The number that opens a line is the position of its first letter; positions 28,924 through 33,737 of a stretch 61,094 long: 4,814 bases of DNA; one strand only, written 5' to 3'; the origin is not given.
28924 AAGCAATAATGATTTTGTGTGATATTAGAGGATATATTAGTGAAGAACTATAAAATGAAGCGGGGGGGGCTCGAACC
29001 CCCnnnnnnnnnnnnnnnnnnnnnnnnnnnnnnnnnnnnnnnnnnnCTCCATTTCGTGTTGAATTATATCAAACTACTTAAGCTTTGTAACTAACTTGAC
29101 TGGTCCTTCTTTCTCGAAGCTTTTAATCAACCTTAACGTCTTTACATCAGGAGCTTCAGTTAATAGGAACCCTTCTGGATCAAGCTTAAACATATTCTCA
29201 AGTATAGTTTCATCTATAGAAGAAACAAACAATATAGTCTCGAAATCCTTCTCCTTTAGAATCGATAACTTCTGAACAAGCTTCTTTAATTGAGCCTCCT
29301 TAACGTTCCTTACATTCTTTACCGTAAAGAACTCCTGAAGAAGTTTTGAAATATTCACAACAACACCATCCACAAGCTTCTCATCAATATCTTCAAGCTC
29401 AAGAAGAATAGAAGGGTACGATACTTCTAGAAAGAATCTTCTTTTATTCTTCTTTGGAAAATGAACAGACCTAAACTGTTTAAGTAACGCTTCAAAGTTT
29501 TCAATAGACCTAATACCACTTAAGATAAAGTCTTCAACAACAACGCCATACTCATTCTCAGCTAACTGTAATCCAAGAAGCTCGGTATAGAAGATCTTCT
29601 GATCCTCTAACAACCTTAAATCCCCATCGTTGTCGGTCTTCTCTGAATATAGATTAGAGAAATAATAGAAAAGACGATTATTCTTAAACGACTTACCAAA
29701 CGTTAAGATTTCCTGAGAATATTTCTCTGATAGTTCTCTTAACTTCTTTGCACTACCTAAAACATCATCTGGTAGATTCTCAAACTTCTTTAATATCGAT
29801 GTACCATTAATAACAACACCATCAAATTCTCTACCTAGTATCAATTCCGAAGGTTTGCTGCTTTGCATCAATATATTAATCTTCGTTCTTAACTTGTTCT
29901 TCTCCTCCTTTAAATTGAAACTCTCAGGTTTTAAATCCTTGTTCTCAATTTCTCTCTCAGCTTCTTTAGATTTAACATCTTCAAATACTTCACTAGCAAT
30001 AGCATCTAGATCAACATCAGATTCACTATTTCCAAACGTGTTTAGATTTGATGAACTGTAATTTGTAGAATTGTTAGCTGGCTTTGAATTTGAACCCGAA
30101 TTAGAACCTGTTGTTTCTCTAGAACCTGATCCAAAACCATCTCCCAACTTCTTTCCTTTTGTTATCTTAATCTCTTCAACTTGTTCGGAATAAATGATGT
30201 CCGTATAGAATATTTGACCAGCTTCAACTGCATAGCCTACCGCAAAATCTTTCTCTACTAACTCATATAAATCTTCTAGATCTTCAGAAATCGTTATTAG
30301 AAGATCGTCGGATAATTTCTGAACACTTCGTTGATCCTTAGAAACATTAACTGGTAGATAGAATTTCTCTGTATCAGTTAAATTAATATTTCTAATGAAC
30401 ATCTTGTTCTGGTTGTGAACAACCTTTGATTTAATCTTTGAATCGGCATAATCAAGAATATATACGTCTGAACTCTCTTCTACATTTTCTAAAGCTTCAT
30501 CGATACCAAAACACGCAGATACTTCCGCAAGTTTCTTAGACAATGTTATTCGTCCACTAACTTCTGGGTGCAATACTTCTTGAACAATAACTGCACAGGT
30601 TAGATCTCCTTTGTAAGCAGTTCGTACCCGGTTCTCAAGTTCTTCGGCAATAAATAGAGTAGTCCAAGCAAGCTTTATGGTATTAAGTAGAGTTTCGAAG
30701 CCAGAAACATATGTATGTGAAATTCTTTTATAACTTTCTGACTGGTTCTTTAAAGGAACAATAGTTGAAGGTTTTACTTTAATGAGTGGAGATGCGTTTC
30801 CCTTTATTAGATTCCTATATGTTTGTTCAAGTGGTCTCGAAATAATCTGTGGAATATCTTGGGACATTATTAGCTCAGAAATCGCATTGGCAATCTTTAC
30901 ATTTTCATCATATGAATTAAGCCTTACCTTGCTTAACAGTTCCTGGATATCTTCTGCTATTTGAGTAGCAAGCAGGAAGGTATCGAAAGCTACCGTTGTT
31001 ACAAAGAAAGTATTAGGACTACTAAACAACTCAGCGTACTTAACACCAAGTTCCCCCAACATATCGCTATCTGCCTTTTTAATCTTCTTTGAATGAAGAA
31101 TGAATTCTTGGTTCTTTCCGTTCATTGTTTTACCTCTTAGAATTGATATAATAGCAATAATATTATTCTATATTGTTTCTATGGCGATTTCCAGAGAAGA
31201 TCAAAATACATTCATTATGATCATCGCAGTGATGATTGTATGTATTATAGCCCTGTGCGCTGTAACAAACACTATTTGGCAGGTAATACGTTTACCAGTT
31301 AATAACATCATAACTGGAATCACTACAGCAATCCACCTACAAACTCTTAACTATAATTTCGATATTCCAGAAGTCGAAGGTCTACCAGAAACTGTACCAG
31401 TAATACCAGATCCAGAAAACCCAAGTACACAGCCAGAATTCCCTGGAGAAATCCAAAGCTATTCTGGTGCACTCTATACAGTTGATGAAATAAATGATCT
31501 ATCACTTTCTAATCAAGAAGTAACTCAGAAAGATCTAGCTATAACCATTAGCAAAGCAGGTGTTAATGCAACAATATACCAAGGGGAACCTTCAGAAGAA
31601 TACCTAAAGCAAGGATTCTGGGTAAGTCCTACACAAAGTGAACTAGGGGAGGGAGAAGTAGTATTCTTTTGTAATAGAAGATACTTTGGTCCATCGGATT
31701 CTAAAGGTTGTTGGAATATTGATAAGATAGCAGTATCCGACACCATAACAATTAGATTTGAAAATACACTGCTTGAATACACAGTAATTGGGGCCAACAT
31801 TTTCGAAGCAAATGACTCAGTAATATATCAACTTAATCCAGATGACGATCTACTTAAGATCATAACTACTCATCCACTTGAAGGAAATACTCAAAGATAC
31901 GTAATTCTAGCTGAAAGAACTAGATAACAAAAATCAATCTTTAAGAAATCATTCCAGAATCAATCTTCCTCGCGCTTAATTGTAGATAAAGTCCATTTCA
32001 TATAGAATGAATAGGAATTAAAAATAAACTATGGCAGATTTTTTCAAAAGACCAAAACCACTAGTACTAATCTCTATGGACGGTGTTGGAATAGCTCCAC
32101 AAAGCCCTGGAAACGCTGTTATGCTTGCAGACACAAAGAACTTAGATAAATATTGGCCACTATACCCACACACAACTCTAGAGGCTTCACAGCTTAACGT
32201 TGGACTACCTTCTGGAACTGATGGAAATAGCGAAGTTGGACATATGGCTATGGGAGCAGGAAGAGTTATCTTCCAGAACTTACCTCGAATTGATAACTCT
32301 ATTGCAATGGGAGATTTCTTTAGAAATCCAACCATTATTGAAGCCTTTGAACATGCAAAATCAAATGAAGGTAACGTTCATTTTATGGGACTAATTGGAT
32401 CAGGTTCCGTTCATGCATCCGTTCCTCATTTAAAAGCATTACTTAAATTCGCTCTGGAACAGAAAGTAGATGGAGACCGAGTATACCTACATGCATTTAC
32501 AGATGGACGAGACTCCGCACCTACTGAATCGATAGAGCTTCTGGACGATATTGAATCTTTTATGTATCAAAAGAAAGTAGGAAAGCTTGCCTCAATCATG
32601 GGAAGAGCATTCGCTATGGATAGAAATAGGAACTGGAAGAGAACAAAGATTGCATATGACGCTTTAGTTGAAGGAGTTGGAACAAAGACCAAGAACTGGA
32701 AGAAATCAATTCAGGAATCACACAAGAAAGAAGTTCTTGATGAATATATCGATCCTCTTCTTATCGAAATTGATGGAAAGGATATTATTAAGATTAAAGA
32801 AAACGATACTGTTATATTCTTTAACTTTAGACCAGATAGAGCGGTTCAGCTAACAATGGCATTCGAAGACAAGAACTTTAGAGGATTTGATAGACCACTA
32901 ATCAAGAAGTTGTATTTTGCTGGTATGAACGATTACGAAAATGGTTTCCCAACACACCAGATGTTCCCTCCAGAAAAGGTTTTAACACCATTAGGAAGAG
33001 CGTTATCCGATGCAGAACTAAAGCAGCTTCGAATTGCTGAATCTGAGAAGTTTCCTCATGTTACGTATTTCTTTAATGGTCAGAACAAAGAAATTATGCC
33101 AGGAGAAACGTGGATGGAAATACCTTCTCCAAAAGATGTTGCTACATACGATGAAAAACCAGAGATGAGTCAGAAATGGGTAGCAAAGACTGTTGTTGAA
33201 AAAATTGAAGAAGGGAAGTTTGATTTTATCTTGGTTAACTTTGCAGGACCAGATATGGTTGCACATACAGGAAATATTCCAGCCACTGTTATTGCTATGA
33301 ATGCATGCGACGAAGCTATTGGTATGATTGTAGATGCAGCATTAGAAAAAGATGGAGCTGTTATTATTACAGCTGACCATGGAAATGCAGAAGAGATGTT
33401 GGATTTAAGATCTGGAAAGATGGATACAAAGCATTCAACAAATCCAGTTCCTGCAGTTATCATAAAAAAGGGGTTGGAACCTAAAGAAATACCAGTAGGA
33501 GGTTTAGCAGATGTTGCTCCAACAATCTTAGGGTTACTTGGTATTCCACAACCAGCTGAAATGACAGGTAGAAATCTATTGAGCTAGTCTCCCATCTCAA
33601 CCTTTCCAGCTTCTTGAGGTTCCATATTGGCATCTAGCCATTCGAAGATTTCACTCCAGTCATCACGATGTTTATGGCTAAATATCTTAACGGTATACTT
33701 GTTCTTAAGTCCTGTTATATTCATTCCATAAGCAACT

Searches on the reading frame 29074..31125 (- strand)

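Call 46: search_protein_families(library=pfam, proteins=[window:29074-31125:-], max_evalue=0.00001)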
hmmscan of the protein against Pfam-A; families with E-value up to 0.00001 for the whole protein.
window:29074-31125:- (683 aa): 1 family
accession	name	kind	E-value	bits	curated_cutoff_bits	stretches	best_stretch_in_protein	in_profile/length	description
PF01326.24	PPDK_N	-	2.5e-17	63.6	27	1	34-287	20-284/328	Pyruvate phosphate dikinase, AMP/ATP-binding domain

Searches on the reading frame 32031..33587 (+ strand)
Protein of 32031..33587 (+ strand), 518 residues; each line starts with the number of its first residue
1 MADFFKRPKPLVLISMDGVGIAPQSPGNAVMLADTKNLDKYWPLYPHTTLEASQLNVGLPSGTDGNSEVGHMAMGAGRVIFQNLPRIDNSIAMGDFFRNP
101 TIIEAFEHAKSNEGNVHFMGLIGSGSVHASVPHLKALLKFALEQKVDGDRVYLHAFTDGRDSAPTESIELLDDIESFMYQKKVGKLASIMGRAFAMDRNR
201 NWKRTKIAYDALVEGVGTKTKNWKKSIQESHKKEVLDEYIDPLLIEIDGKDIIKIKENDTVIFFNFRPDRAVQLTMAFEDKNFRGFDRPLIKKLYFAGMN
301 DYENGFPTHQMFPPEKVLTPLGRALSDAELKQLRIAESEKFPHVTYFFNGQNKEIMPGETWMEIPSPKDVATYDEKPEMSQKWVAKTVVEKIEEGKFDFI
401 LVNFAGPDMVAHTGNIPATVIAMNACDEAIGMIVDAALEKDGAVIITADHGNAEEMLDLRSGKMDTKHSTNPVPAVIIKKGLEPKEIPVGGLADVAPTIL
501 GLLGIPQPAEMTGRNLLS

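Call 46: search_protein_families(library=pfam, proteins=[window:32031-33587:+], max_evalue=0.00001)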
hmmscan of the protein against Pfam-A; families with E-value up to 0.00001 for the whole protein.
window:32031-33587:+ (518 aa): 4 families
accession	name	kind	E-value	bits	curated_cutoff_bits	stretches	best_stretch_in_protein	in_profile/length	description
PF06415.18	iPGM_N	-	1.5e-68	231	27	1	87-303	1-216/217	BPG-independent PGAM N-terminus (iPGM_N)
PF01676.23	Metalloenzyme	-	7.1e-66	222.7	24.3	1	9-506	1-251/252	Metalloenzyme superfamily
PF01663.27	Phosphodiest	-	1.1e-06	29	23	1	378-466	142-234/342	Type I phosphodiesterase / nucleotide pyrophosphatase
PF00884.28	Sulfatase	-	2.2e-06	27.7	25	1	422-505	209-301/301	Sulfatase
